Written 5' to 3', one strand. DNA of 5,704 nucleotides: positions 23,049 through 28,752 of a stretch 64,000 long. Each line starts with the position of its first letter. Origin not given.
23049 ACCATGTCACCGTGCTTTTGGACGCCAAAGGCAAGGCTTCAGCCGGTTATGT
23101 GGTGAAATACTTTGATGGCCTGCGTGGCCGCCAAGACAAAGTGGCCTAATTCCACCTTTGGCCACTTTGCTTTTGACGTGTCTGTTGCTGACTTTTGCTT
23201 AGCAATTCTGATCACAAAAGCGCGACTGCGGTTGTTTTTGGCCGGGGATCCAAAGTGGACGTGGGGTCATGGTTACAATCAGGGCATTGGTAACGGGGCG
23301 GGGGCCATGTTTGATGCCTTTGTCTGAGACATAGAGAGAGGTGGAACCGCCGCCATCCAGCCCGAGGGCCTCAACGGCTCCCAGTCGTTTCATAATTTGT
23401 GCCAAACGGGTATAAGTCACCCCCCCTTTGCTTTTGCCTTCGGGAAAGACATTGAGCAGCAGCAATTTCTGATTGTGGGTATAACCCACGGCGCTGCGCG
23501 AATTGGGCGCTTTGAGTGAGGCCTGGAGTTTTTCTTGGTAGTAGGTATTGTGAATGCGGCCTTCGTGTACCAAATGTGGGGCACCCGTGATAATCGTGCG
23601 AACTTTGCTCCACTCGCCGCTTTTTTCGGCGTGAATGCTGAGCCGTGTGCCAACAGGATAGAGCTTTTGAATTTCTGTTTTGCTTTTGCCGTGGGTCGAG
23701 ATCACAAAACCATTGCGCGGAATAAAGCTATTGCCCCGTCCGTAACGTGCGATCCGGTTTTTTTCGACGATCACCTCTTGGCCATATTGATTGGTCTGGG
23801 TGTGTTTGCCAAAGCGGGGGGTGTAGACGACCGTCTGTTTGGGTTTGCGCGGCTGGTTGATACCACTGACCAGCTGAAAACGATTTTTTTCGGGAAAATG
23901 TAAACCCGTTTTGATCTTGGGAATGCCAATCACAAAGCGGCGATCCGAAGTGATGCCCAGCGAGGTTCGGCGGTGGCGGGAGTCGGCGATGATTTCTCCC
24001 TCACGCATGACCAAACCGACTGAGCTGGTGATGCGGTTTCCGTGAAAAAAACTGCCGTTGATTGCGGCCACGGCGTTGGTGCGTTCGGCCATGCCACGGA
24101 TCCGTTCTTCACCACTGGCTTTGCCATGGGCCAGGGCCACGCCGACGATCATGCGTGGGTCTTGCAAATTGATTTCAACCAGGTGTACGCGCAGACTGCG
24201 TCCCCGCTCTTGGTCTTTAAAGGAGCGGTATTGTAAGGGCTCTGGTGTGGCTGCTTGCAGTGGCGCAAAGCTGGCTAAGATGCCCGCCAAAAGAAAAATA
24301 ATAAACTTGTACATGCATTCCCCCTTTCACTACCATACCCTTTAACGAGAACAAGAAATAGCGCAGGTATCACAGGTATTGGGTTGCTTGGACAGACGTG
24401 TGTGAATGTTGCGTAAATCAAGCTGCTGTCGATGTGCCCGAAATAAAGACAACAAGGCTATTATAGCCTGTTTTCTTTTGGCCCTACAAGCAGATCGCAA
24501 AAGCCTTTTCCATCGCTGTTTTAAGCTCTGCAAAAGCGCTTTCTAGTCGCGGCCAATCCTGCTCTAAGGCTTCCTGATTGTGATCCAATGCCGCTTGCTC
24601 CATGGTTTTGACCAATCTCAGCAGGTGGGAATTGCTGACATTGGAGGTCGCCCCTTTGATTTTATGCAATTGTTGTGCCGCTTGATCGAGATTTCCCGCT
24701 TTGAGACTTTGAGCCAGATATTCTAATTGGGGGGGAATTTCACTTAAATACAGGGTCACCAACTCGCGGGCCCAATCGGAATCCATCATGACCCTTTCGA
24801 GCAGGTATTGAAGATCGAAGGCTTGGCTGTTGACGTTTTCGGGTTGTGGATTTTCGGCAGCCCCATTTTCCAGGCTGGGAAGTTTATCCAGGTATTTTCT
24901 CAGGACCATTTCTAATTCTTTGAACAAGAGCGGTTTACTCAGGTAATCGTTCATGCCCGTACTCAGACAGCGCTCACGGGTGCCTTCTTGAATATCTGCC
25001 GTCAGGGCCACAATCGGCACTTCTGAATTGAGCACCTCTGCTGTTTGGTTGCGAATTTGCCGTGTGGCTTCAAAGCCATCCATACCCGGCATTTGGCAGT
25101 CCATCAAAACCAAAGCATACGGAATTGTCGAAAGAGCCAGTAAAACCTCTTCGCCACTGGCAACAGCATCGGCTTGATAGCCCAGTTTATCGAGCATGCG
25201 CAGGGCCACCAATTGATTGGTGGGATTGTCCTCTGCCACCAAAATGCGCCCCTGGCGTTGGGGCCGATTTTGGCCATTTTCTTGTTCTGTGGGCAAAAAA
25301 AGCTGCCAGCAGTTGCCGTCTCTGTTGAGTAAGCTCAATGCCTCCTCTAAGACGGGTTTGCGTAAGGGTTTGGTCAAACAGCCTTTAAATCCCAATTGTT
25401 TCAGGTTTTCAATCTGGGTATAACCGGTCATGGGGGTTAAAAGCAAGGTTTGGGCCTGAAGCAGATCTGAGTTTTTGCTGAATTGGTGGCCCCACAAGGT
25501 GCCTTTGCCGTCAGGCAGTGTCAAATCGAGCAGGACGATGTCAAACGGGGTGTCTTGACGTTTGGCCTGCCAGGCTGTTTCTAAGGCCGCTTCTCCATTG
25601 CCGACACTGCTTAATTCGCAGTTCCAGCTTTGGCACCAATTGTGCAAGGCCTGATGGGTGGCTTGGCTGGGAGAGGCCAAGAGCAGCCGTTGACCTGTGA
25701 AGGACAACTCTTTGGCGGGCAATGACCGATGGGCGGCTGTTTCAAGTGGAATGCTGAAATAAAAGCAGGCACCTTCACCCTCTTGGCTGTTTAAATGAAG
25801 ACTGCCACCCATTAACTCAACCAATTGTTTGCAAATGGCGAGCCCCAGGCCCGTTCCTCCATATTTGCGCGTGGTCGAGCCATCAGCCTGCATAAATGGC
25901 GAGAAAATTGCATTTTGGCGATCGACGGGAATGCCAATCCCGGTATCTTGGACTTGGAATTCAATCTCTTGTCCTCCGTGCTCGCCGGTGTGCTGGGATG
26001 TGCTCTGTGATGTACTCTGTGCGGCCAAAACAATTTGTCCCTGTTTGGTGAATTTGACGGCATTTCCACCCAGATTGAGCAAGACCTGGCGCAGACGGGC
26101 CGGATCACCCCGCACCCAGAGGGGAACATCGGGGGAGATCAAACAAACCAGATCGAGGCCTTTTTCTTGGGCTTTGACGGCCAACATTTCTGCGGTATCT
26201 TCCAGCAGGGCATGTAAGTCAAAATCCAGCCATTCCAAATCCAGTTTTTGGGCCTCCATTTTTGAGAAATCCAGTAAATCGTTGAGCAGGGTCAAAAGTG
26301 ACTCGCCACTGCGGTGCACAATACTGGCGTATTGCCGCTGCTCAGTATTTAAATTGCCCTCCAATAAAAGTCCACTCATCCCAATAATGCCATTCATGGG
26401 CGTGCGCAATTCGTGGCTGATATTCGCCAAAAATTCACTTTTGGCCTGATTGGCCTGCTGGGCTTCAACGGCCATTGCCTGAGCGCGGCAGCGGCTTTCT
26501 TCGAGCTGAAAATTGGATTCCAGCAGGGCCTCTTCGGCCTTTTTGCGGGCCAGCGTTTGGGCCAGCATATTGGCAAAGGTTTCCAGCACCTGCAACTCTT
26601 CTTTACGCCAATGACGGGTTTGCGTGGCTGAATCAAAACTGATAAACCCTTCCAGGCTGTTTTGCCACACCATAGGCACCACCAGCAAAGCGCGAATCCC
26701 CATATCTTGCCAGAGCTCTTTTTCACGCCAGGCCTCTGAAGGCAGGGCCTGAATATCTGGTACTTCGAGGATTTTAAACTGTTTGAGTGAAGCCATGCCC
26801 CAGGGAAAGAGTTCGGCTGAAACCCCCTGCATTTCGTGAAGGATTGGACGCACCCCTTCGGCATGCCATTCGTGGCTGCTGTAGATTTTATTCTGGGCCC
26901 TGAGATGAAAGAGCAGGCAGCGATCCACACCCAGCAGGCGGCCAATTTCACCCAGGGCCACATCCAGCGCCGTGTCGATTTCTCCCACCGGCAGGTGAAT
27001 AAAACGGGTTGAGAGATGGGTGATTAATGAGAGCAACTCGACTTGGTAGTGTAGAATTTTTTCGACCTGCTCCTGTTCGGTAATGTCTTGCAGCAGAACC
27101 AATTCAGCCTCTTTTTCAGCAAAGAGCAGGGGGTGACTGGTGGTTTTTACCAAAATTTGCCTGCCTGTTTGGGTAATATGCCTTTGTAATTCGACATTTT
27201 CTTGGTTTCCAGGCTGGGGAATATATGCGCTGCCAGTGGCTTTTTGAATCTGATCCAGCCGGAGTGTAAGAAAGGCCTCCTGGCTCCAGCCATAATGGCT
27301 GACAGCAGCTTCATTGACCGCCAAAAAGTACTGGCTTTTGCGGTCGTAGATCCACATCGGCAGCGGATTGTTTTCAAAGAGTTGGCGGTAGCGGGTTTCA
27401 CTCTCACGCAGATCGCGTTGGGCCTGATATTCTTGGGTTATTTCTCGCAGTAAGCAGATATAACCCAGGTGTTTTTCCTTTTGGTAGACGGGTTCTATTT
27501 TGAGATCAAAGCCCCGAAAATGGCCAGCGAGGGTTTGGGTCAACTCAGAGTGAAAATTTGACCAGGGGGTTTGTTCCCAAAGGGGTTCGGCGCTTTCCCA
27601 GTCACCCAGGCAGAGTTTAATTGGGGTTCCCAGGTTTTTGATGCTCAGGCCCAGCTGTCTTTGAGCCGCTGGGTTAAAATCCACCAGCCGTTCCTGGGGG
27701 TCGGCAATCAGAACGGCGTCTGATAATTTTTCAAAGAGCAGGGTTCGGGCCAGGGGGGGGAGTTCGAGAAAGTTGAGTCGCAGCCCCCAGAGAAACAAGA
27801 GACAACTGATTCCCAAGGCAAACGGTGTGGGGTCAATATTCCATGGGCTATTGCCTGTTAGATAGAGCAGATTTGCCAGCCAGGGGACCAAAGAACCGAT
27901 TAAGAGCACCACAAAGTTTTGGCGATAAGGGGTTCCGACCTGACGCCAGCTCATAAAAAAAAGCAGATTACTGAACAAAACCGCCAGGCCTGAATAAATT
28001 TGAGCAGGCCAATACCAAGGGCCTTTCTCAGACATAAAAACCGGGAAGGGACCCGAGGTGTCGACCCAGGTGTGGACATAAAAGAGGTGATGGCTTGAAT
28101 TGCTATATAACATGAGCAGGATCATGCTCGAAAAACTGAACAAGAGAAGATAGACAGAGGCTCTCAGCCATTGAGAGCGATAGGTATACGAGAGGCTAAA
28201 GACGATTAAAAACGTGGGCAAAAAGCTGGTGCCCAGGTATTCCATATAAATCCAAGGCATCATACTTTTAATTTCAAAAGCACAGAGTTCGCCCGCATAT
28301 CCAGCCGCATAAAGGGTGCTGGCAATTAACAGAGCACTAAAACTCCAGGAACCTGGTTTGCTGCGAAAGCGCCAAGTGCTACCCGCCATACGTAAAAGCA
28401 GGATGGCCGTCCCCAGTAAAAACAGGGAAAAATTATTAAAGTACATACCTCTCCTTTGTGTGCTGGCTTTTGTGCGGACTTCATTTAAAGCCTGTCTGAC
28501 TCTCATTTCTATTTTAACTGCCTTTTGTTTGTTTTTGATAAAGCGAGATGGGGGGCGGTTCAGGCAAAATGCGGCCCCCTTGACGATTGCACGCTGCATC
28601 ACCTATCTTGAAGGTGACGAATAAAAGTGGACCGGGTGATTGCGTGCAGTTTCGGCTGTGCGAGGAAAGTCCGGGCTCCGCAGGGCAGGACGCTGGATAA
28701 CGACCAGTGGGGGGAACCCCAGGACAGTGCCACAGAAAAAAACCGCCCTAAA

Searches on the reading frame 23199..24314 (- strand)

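Call 101: search_protein_families(library=pfam, proteins=[window:23199-24314:-], max_evalue=1e-8)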
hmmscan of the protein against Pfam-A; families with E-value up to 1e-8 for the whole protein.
window:23199-24314:- (371 aa): 1 family
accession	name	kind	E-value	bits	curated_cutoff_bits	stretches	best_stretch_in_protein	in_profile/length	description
PF09992.14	NAGPA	-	8.4e-30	104.6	25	1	181-348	5-169/169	Phosphodiester glycosidase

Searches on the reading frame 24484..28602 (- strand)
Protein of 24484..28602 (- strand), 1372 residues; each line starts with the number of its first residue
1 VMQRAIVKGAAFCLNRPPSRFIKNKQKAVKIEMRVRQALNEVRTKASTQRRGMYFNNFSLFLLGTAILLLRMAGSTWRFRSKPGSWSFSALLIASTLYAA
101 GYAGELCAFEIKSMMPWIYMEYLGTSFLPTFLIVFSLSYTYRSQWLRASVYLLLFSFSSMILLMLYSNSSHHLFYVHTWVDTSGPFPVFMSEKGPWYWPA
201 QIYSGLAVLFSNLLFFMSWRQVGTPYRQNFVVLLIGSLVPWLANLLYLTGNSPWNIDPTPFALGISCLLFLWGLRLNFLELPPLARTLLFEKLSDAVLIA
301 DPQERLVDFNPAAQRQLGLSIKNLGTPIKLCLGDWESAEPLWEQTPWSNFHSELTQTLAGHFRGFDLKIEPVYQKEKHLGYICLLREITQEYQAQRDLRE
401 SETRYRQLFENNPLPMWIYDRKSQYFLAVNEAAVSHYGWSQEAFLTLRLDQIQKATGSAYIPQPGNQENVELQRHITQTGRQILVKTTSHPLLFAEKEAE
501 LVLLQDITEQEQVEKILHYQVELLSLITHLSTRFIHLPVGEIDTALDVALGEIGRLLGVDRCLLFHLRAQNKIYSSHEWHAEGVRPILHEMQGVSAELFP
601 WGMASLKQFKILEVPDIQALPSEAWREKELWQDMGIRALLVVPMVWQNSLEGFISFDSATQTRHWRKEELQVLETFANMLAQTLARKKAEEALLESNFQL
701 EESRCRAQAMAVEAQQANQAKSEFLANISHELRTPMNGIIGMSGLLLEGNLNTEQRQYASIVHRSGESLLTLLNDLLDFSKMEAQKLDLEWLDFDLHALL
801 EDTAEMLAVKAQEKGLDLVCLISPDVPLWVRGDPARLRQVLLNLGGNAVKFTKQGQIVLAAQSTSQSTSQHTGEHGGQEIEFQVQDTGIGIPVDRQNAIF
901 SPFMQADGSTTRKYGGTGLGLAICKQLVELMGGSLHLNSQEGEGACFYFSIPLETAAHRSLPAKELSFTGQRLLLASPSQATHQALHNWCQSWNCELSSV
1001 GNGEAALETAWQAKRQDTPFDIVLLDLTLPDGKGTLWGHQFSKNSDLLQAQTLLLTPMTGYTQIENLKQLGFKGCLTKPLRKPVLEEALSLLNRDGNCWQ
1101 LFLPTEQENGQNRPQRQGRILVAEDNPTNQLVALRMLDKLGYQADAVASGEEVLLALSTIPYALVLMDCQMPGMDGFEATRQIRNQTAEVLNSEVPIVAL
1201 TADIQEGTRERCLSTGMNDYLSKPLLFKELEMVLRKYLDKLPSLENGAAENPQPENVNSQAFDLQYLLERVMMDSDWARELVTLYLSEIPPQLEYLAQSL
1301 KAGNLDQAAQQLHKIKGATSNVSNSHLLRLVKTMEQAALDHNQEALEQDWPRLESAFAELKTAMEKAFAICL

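Call 101: search_protein_families(library=pfam, proteins=[window:24484-28602:-], max_evalue=1e-8)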
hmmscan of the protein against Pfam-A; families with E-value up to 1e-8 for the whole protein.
window:24484-28602:- (1372 aa): 7 families
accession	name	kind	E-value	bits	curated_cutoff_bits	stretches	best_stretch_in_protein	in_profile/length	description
PF16927.11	HisKA_7TM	-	1.5e-49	169.3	28.6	1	62-283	2-224/224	N-terminal 7TM region of histidine kinase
PF00072.30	Response_reg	-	2.8e-33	114.8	30.2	1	1120-1231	1-107/111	Response regulator receiver domain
PF02518.31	HATPase_c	-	3.4e-29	102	26.4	1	832-954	1-110/111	Histidine kinase-, DNA gyrase B-, and HSP90-like ATPase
PF00512.31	HisKA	-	1.2e-22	80.1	26.9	1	720-784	1-65/66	His Kinase A (phospho-acceptor) domain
PF01590.32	GAF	-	1.9e-16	61.2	22.4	1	542-684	2-133/133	GAF domain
PF13188.13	PAS_8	-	1.2e-13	50.9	21.8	0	404-444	2-38/65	PAS domain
PF01627.28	Hpt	-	2.9e-10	40.7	24.6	1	1280-1362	1-83/84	Hpt domain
